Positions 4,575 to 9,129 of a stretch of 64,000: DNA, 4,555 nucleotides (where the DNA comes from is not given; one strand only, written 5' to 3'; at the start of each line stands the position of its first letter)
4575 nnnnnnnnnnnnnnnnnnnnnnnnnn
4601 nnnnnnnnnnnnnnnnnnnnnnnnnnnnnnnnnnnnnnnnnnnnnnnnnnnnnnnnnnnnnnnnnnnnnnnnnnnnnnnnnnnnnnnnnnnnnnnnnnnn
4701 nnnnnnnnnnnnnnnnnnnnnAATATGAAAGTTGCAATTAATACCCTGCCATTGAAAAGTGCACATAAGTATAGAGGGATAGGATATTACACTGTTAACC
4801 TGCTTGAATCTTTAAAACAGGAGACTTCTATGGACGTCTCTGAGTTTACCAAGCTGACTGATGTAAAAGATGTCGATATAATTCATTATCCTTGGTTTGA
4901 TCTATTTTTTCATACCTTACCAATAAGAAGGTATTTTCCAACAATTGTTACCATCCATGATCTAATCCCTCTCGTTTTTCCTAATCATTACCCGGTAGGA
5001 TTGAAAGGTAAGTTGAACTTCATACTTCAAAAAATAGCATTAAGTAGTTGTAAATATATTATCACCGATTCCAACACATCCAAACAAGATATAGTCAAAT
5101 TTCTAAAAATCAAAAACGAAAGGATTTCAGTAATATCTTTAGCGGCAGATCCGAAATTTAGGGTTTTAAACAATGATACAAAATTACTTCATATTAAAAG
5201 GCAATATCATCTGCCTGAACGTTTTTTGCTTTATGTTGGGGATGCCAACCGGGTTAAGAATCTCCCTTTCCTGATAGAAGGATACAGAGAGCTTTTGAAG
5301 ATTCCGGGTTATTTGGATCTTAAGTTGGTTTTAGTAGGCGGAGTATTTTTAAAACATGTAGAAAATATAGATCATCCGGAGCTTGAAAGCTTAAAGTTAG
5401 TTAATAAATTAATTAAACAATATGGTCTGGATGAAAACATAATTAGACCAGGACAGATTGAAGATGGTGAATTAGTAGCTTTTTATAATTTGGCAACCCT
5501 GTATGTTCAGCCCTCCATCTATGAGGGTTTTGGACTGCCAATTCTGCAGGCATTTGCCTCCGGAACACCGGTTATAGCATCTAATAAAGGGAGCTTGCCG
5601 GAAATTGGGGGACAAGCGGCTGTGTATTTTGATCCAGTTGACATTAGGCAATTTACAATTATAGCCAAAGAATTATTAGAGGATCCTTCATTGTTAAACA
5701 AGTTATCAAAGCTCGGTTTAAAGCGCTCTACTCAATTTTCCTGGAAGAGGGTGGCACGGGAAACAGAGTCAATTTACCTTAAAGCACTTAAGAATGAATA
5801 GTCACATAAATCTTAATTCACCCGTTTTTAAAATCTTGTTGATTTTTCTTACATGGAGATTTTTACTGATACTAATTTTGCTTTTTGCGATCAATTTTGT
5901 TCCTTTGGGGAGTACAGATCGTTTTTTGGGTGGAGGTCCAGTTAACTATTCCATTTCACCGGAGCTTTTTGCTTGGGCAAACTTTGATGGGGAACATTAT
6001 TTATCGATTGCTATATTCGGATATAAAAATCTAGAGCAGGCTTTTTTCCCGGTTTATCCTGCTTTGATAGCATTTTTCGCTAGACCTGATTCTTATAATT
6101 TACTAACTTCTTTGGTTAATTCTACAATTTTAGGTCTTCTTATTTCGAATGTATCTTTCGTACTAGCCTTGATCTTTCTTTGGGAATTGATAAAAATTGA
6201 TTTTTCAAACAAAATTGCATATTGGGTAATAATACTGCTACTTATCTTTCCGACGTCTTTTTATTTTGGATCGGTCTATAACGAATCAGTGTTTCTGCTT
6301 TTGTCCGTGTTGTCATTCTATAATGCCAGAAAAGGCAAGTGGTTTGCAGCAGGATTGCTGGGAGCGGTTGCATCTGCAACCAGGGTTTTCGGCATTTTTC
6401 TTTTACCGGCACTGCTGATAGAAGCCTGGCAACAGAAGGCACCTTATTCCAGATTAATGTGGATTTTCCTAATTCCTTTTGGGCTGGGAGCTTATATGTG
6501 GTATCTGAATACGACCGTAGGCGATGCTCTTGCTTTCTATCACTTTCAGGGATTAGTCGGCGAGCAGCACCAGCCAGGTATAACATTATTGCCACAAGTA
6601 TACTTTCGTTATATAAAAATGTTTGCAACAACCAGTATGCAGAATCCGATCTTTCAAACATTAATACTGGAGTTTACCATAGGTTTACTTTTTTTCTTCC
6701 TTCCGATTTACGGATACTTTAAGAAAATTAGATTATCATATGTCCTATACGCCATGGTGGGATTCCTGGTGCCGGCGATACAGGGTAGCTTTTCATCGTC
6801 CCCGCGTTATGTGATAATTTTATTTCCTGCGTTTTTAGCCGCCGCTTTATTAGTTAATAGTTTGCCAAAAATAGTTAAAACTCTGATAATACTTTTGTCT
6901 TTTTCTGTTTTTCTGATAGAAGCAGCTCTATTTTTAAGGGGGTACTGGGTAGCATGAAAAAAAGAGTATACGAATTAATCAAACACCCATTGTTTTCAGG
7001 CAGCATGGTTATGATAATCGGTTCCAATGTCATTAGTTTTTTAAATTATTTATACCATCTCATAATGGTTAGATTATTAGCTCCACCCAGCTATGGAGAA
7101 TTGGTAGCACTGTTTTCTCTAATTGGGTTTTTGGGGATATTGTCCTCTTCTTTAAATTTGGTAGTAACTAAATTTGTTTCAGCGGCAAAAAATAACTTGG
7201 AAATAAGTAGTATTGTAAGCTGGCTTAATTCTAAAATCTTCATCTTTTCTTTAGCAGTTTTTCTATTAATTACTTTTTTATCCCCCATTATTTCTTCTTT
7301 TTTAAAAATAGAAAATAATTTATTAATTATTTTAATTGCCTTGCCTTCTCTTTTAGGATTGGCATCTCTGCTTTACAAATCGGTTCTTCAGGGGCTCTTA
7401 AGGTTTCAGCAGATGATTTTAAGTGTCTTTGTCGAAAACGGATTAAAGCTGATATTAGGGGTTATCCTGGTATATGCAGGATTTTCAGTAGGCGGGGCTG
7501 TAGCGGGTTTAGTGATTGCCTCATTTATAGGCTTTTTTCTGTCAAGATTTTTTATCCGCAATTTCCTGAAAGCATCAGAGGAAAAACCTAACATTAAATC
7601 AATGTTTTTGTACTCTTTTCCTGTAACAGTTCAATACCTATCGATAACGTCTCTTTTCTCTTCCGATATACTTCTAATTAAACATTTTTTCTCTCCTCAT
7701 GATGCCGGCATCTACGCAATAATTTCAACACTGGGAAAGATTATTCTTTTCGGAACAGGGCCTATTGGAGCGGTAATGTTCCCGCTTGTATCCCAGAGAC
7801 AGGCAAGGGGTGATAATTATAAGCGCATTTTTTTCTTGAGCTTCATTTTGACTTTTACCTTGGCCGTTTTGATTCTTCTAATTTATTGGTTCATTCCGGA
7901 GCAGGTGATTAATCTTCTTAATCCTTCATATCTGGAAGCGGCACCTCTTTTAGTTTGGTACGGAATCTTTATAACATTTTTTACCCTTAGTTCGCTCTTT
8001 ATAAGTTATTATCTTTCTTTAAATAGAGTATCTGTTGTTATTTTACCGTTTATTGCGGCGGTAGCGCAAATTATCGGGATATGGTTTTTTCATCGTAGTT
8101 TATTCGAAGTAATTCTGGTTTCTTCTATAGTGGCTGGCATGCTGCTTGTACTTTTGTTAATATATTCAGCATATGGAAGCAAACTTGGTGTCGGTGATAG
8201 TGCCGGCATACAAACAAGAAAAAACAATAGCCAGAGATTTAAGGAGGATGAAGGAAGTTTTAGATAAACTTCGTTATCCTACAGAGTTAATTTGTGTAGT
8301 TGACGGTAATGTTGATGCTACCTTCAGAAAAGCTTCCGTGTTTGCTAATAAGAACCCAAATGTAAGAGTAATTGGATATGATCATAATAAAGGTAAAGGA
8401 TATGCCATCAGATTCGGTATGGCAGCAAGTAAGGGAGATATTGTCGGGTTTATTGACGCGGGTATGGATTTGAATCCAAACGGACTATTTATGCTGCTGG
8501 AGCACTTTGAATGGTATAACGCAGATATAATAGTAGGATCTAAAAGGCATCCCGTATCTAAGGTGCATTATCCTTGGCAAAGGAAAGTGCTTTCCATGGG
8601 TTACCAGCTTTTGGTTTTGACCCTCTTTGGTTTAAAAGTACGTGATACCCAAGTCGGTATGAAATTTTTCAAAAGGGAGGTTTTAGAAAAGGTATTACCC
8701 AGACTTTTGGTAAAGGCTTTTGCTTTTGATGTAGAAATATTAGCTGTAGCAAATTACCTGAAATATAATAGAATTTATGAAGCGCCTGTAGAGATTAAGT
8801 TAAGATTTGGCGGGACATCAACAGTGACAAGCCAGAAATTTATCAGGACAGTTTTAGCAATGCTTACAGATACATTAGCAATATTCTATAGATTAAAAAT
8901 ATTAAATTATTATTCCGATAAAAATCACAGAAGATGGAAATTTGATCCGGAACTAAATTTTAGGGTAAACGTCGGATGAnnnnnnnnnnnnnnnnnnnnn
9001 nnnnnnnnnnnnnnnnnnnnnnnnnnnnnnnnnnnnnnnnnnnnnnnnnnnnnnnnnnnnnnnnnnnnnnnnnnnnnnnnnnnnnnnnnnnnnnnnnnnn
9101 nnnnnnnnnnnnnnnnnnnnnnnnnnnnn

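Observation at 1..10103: Tandem triplication of PMT_2/GT39-like GT-C enzymes in an operon with a DPM1-like GT2 gene, GT4 enzymes and a flippase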

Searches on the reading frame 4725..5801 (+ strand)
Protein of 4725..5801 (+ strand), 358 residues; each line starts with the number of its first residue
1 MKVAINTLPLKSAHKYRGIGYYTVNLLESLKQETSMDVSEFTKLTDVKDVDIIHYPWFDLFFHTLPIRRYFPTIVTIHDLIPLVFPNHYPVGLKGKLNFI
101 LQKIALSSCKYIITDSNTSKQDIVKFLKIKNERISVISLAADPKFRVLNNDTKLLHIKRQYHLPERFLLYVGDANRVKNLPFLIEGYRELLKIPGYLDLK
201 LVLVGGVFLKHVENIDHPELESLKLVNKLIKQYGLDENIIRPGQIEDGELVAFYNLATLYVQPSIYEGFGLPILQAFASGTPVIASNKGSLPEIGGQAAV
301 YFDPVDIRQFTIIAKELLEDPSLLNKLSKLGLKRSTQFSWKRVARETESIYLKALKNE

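Call 5: search_protein_families(library=pfam, proteins=[window:4725-5801:+], max_evalue=0.01)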
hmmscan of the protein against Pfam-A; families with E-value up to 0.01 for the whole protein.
window:4725-5801:+ (358 aa): 5 families
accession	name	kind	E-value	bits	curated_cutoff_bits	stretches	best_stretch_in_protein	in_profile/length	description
PF00534.26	Glycos_transf_1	-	1.3e-26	93.6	26.4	1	164-331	14-169/172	Glycosyl transferases group 1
PF13692.12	Glyco_trans_1_4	-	2.5e-20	73.6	27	1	167-320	3-142/142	Glycosyl transferases group 1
PF13439.12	Glyco_transf_4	-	1.2e-09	38.8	28.5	1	43-143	66-168/170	Glycosyltransferase Family 4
PF20706.3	GT4-conflict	-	3.8e-05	23.3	26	1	241-288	266-313/385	Family 4 Glycosyltransferase in conflict systems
PF13524.12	Glyco_trans_1_2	-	0.0099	16.3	25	0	236-346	27-141/144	Glycosyl transferase-like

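Call 13: search_protein_families(library=ncbifam, proteins=[window:4725-5801:+], max_evalue=0.01)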
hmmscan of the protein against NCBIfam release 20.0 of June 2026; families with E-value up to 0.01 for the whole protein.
window:4725-5801:+ (358 aa): 28 families (the best 25 are shown)
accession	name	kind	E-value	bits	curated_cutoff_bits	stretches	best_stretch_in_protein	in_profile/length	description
TIGR02149.1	glgA_Coryne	subfamily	4e-26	92.1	302.4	1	21-353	55-389/391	glycogen synthase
TIGR03449.1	mycothiol_MshA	equivalog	1.1e-21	77.2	462.5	1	108-356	164-405/406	D-inositol-3-phosphate glycosyltransferase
TIGR04047.1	MSMEG_0565_glyc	hypoth_equivalog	2.7e-17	62.9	259.85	1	166-351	194-371/373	MSMEG_0565 family glycosyltransferase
TIGR03999.1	thiol_BshA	equivalog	3.3e-16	59.2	273.7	1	105-355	141-374/375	N-acetyl-alpha-D-glucosaminyl L-malate synthase BshA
TIGR02472.1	sucr_P_syn_N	equivalog_domain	7.1e-15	54.8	576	1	105-342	181-429/439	sucrose-phosphate synthase, putative, glycosyltransferase domain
TIGR02470.1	sucr_synth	equivalog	1.6e-14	53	810.4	1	166-343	551-737/784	sucrose synthase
TIGR04157.1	glyco_rSAM_CFB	subfamily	2.3e-13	49.9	400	1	102-293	163-337/406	TIGR04157 family glycosyltransferase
NF041010.1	glycosy_Agl16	equivalog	2.3e-13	49.8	575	1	58-352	82-349/352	glycosylation protein Agl16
NF038295.1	EPS_HpsP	equivalog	3.2e-10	39.6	550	1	150-352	190-385/388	hormogonium polysaccharide biosynthesis glycosyltransferase HpsP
TIGR03088.1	stp2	hypoth_equivalog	1.1e-09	37.9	409.05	1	102-354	130-373/374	TIGR03088 family PEP-CTERM/XrtA system glycosyltransferase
NF053787.1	GlcN_PG_synth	equivalog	5.6e-09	35.3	480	1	165-351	197-356/361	N-acetylglucosaminyl phosphatidylglycerol synthase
TIGR02468.1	sucrsPsyn_pln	equivalog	3.7e-08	31.6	1143.95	1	178-345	492-662/1051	sucrose-phosphate synthase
NF041876.1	EPS_EpsE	equivalog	3.8e-08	33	400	1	226-344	265-386/389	exopolysaccharide biosynthesis GT4 family glycosyltransferase EpsE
NF047880.1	glyco_SdgA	exception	4.7e-08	32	800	1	223-346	358-482/488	serine-aspartate repeat adhesin O-glycosyltransferase SdgA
NF012028.0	PRK15484.1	subfamily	5.5e-08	32.3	618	1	163-302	191-323/380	lipopolysaccharide N-acetylglucosaminyltransferase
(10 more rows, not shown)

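Call 66: search_solved_structures(query=window:4725-5801:+, max_evalue=0.00001)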
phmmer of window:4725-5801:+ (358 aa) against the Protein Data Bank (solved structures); distinct sequences matched with E-value up to 0.00001: 13.
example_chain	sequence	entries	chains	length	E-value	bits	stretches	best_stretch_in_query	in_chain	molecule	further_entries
7qsg_A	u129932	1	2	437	5.7e-22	81.5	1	225-355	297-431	D-inositol 3-phosphate glycosyltransferase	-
6kih_A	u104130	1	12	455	4.4e-16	62.2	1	159-352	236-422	Tll1590 protein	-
3c4q_A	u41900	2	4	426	1.2e-13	54.2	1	109-358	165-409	Predicted glycosyltransferases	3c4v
3c48_A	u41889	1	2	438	1.3e-13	54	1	107-358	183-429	Predicted glycosyltransferases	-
5d00_A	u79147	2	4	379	1.7e-13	53.7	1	132-353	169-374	N-acetyl-alpha-D-glucosaminyl L-malate synthase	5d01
3s27_A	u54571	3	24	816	1.4e-12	50.6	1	168-343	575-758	Sucrose synthase 1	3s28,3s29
4rbn_A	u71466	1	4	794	8.2e-12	48.1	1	158-345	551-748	Sucrose synthase:Glycosyl transferases group 1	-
5i45_A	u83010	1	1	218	8.5e-10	41.5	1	219-351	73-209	Glycosyl transferases group 1 family protein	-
6tvp_A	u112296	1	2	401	9.8e-10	41.3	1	254-353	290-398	Alpha-maltose-1-phosphate synthase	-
6n1x_A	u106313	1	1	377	2.3e-09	40.1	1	92-355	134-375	Glycosyltransferase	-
6d9t_A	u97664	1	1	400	2.5e-09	40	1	93-355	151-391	Glycosyl transferase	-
2jjm_A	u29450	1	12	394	1.1e-06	31.3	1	154-357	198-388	GLYCOSYL TRANSFERASE, GROUP 1 FAMILY PROTEIN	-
3mbo_A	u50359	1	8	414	1.3e-06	31.1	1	155-357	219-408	Glycosyltransferase, group 1 family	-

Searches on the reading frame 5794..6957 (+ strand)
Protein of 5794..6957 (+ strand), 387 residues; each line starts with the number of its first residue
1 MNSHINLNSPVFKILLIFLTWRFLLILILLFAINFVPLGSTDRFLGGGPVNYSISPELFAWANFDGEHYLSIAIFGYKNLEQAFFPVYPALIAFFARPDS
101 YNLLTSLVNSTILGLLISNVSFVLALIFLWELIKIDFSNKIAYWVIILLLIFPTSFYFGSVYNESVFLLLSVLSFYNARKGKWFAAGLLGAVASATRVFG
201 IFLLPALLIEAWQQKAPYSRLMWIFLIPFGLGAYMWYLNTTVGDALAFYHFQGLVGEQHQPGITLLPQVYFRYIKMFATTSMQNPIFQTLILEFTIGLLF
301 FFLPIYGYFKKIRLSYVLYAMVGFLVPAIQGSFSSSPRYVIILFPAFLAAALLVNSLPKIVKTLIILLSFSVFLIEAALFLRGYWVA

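Call 5: search_protein_families(library=pfam, proteins=[window:5794-6957:+], max_evalue=0.01)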
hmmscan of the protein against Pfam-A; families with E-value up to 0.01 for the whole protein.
window:5794-6957:+ (387 aa): 2 families
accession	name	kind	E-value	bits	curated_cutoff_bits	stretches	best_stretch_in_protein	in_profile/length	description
PF04188.19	Mannosyl_trans2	-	1.1e-07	32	22.4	1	49-205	46-207/443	Mannosyltransferase (PIG-V)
PF13231.12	PMT_2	-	0.0021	18.7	26.1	1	103-222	12-147/160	Dolichyl-phosphate-mannose-protein mannosyltransferase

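Call 13: search_protein_families(library=ncbifam, proteins=[window:5794-6957:+], max_evalue=0.01)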
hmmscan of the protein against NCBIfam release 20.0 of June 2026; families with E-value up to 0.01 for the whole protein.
window:5794-6957:+ (387 aa): 0 families

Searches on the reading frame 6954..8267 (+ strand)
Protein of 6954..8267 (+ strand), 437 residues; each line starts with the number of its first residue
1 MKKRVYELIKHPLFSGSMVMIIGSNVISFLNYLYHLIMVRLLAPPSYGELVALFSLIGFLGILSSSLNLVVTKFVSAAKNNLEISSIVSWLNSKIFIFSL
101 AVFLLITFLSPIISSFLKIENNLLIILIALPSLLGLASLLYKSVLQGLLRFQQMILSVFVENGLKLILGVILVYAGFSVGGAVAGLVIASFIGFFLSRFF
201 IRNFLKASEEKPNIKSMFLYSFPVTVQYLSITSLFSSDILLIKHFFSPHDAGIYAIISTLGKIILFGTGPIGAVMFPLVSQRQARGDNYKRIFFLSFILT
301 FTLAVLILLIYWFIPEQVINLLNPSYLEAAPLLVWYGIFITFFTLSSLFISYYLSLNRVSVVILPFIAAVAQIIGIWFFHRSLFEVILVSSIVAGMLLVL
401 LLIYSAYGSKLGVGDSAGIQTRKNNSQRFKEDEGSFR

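Call 5: search_protein_families(library=pfam, proteins=[window:6954-8267:+], max_evalue=0.01)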
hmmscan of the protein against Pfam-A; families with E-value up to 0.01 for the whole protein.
window:6954-8267:+ (437 aa): 2 families
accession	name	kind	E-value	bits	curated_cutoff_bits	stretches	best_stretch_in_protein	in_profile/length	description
PF01943.22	Polysacc_synt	-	5e-17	62.6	28.2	1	20-281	7-272/274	Polysaccharide biosynthesis protein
PF13440.11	Polysacc_synt_3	-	1.1e-15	58.1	23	1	37-321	1-282/293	Polysaccharide biosynthesis protein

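Call 13: search_protein_families(library=ncbifam, proteins=[window:6954-8267:+], max_evalue=0.01)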
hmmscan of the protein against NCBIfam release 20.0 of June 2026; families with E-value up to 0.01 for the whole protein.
window:6954-8267:+ (437 aa): 0 families

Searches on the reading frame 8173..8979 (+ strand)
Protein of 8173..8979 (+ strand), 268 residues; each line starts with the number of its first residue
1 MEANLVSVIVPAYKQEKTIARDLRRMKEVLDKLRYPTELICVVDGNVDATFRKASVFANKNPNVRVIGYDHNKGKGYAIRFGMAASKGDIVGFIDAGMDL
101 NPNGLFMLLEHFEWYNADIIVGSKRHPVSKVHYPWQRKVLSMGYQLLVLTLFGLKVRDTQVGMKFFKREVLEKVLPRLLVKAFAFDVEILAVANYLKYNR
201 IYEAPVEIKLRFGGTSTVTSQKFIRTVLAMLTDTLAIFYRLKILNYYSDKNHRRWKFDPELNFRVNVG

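Call 5: search_protein_families(library=pfam, proteins=[window:8173-8979:+], max_evalue=0.01)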
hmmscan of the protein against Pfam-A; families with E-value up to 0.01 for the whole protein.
window:8173-8979:+ (268 aa): 2 families
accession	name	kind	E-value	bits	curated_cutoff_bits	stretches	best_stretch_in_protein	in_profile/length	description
PF00535.33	Glycos_transf_2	-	7.2e-23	81.8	23.3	1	7-174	1-167/168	Glycosyl transferase family 2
PF13641.12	Glyco_tranf_2_3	-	8.7e-06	26.3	27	1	6-112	3-111/230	Glycosyltransferase like family 2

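Call 13: search_protein_families(library=ncbifam, proteins=[window:8173-8979:+], max_evalue=0.01)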
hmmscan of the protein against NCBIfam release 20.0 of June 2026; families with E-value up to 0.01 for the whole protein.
window:8173-8979:+ (268 aa): 19 families
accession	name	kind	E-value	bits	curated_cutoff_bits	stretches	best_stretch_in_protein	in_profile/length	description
TIGR03937.1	PgaC_IcaA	equivalog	6.5e-14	51.7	422.3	1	3-113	44-151/407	poly-beta-1,6-N-acetyl-D-glucosamine synthase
NF047588.1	GlcsyltransPgfSStrep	equivalog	1.4e-12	47.5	500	1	6-174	3-167/308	glycosyltransferase PgfS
NF010496.0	PRK13915.1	equivalog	1.6e-10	40.6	262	1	5-98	32-127/307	glucosyl-3-phosphoglycerate synthase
NF058614.1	PPMAGASynPpgS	equivalog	3.9e-10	39.5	370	1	7-227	3-213/226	polyprenyl-phospho-N-acetylgalactosaminyl synthase PpgS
NF007482.0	PRK10073.1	equivalog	4.2e-10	39.1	423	1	3-112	5-110/334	glycosyltransferase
NF007986.1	PRK10714.1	equivalog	1.3e-09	37.5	529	1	4-224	6-216/316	undecaprenyl-phosphate 4-deoxy-4-formamido-L-arabinose transferase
TIGR03965.1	mycofact_glyco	equivalog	1.7e-08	33.8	280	1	4-113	74-180/467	mycofactocin biosynthesis glycosyltransferase MftF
TIGR04182.1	glyco_TIGR04182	equivalog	1.4e-07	31.2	325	1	6-217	2-199/293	S-layer glycoprotein N-glycosyltransferase AglJ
NF041394.1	GtaseAglG_Halo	equivalog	2e-07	30.6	440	1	6-124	3-118/304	glucosyl-dolichyl phosphate glucuronosyltransferase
NF047683.1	TeichurnBiosyTuaG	equivalog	2.4e-07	30.7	400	1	3-99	5-98/252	teichuronic acid biosynthesis protein TuaG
NF041875.1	EPS_EpsD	equivalog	4.2e-07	29.7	370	1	6-137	1-130/325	exopolysaccharide biosynthesis glycosyltransferase EpsD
TIGR04283.1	glyco_like_mftF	equivalog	1.2e-06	28.3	182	1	6-102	1-87/221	TIGR04283 family arsenosugar biosynthesis glycosyltransferase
TIGR03111.1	glyc2_xrt_Gpos1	hypoth_equivalog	4.7e-06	25.7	363.95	1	6-114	51-158/439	TIGR03111 family XrtG-associated glycosyltransferase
NF041391.1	DPhHxTase_Halo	equivalog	7.4e-05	21.8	375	1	12-215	3-190/213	dolichyl-phosphate hexose transferase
NF038299.1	EPS_HpsN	equivalog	0.00012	21.2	425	1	5-107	2-101/317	hormogonium polysaccharide biosynthesis glycosyltransferase HpsN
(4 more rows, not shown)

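Call 15: search_solved_structures(query=window:8173-8979:+, max_evalue=0.001)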
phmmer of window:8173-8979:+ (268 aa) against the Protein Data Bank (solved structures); distinct sequences matched with E-value up to 0.001: 20.
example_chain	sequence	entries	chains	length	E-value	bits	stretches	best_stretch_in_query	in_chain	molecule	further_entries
5mlz_A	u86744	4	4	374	5.1e-14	55.7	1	5-221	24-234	Dolichol monophosphate mannose synthase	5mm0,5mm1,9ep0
5eke_A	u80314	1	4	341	1.6e-10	44.3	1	6-168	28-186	Uncharacterized glycosyltransferase sll0501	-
5ekp_C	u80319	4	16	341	1.6e-10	44.3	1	6-168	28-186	Uncharacterized glycosyltransferase sll0501 | Glycosyltransferase sll0501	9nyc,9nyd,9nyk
9nye_A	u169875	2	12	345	1.6e-10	44.2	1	6-168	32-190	Glycosyltransferase sll0501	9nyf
2z87_A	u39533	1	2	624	5.6e-07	32.7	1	4-113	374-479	Chondroitin synthase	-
2z86_A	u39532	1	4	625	5.6e-07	32.7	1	4-113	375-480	Chondroitin synthase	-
6p61_A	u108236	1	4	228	1.6e-06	31.1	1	3-117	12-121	Glycosyltransferase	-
9hwj_A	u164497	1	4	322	2.8e-06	30.3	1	5-224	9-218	Undecaprenyl-phosphate 4-deoxy-4-formamido-L-arabinose transferase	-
9omj_A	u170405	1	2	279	1.3e-05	28.2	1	6-112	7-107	Glycosyltransferase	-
9omh_A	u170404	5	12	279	1.5e-05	28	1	6-112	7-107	Glycosyltransferase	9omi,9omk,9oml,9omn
9omm_A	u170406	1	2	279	1.5e-05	28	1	6-112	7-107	Glycosyltransferase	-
9bhc_C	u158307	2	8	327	2.3e-05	27.4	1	5-175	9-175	Undecaprenyl-phosphate 4-deoxy-4-formamido-L-arabinose transferase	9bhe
8vxh_A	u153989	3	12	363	3.1e-05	26.9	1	5-175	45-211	Undecaprenyl-phosphate 4-deoxy-4-formamido-L-arabinose transferase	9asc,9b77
3ckj_A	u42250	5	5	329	4.1e-05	26.5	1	5-107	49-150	Putative uncharacterized protein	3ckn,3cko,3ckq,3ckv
3bcv_A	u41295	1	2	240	8.7e-05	25.5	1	6-125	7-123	Putative glycosyltransferase protein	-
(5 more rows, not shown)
